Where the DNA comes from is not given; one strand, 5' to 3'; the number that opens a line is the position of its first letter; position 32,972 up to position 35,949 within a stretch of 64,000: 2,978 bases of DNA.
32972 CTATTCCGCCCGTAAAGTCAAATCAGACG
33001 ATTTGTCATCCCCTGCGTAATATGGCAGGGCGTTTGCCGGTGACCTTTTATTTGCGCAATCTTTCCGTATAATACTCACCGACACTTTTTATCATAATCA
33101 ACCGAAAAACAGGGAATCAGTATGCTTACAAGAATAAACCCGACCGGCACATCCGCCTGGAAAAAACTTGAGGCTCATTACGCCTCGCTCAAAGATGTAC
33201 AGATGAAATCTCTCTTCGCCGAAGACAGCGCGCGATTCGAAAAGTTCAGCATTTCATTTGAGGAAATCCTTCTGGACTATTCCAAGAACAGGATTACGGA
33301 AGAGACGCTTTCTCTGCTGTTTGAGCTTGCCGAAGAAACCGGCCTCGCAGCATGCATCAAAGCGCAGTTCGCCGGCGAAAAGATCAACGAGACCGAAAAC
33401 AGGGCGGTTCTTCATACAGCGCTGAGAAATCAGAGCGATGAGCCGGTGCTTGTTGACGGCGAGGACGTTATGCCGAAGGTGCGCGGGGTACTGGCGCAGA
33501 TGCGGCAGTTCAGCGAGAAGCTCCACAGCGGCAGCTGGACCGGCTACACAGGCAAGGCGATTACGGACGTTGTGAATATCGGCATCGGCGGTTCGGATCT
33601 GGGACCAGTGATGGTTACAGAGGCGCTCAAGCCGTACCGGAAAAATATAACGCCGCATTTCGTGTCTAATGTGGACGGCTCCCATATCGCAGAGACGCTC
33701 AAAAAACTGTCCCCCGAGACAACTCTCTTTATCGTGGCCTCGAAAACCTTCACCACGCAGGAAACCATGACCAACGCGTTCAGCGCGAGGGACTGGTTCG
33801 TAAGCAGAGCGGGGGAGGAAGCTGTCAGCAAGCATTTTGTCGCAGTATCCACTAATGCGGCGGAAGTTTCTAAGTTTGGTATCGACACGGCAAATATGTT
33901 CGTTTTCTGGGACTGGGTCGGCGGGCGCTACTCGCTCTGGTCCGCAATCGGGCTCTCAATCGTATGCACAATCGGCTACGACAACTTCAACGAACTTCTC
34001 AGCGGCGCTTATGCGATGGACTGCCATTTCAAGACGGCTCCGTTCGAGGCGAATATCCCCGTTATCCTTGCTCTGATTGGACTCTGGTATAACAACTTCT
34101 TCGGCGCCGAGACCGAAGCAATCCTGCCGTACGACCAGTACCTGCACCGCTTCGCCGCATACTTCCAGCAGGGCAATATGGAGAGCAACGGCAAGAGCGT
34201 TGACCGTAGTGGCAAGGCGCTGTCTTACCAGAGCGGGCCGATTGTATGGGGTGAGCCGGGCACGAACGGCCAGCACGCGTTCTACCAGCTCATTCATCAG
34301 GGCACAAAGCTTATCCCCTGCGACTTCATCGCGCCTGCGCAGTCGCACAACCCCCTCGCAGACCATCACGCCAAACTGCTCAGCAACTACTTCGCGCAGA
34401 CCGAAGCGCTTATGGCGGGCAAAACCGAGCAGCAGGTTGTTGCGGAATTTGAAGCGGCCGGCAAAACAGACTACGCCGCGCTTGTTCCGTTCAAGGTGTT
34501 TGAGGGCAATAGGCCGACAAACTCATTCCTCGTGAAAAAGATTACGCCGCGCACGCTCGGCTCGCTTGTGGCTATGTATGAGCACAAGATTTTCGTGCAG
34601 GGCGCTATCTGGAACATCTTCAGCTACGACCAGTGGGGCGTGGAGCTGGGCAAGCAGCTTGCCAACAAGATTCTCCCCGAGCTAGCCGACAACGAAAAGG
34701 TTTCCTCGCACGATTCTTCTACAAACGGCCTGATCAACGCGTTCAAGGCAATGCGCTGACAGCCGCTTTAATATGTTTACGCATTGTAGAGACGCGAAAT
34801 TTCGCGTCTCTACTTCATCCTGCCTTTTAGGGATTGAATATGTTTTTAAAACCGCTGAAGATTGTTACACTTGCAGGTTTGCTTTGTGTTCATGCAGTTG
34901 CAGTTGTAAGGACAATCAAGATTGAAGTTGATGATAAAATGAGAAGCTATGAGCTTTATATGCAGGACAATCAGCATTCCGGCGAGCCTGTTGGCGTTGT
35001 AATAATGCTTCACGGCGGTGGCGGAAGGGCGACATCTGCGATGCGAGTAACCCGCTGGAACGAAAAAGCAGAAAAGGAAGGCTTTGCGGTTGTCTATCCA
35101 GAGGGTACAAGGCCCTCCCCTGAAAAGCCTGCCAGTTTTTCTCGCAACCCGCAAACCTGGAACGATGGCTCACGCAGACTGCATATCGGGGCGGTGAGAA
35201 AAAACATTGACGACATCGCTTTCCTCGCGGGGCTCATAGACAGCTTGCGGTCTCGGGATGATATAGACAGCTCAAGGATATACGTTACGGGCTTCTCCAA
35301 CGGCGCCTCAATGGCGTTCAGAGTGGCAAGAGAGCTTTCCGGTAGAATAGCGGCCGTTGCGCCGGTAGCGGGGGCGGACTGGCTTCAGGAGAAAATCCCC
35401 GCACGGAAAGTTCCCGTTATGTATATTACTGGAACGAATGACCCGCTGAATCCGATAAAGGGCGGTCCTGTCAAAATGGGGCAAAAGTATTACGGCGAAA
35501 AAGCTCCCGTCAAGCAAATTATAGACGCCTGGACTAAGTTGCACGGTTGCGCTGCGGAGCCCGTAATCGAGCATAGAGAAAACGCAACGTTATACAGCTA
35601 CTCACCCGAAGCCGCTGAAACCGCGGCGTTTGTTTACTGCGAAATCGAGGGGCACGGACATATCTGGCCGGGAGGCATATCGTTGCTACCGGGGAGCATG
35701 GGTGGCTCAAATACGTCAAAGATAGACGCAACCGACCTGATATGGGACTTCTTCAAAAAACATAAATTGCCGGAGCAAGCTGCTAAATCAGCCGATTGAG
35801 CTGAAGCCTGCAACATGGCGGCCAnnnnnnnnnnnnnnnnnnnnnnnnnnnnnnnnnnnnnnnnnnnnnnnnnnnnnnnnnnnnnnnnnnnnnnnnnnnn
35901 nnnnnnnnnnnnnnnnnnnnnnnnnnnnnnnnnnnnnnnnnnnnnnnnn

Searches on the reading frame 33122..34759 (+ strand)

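Call 3: search_protein_families(library=pfam, proteins=[window:33122-34759:+])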
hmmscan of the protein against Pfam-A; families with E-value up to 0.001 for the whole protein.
window:33122-34759:+ (545 aa): 1 family
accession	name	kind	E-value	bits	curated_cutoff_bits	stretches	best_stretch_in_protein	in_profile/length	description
PF00342.24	PGI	-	7e-250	830.1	22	1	52-538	1-486/486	Phosphoglucose isomerase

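Call 4: search_protein_families(library=ncbifam, proteins=[window:33122-34759:+])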
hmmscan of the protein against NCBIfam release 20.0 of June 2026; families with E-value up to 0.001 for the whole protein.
window:33122-34759:+ (545 aa): 7 families
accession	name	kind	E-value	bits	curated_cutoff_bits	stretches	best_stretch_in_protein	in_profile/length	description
NF001211.0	PRK00179.1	equivalog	7.2e-264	876.2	492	1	5-544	4-542/544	glucose-6-phosphate isomerase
NF010695.0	PRK14095.1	equivalog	4.1e-129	431.6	703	1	24-542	22-532/536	glucose-6-phosphate isomerase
NF010696.0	PRK14096.1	equivalog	3.7e-67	227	671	1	48-520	21-464/528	glucose-6-phosphate isomerase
NF003016.0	PRK03868.1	equivalog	5.9e-38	130.8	487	1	145-518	56-407/410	glucose-6-phosphate isomerase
NF010697.0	PRK14097.1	equivalog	5.1e-24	84.6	443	1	147-518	73-432/448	glucose-6-phosphate isomerase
NF007080.0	PRK09533.1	equivalog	2.8e-20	71.8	712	1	144-359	453-667/949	bifunctional transaldolase/phosoglucose isomerase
NF040629.1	PGI_Meth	equivalog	7.3e-19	68.2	350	1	146-396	60-293/396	glucose-6-phosphate isomerase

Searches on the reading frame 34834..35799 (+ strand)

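Call 3: search_protein_families(library=pfam, proteins=[window:34834-35799:+])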
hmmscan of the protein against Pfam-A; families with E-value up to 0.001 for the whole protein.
window:34834-35799:+ (321 aa): 4 families
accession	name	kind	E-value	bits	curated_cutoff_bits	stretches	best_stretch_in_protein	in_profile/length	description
PF02230.22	Abhydrolase_2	-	1.1e-09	38.8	23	1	52-209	13-173/217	Phospholipase/Carboxylesterase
PF10503.15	Esterase_PHB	-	7.3e-09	35.6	23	1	38-204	2-154/219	Esterase PHB depolymerase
PF01738.24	DLH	-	6.7e-08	32.8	21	1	52-207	12-158/217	Dienelactone hydrolase family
PF12740.14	PETase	-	0.00048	20.1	28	1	141-209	119-185/263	PET hydrolase-like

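Call 4: search_protein_families(library=ncbifam, proteins=[window:34834-35799:+])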
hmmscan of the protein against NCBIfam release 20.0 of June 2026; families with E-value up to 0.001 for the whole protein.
window:34834-35799:+ (321 aa): 3 families
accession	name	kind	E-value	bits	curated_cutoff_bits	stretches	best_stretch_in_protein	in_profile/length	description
NF050058.1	e_dPHAscl_type1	hypoth_equivalog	6.4e-43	147.2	150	1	34-307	5-276/276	extracellular catalytic domain type 1 short-chain-length polyhydroxyalkanoate depolymerase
TIGR01840.1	esterase_phb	subfamily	1.7e-13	50.6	107.85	1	51-182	11-130/213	PHB depolymerase family esterase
NF050059.1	e_dPHAscl_type2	hypoth_equivalog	0.0001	21.8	280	0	143-183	5-45/305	extracellular catalytic domain type 2 short-chain-length polyhydroxyalkanoate depolymerase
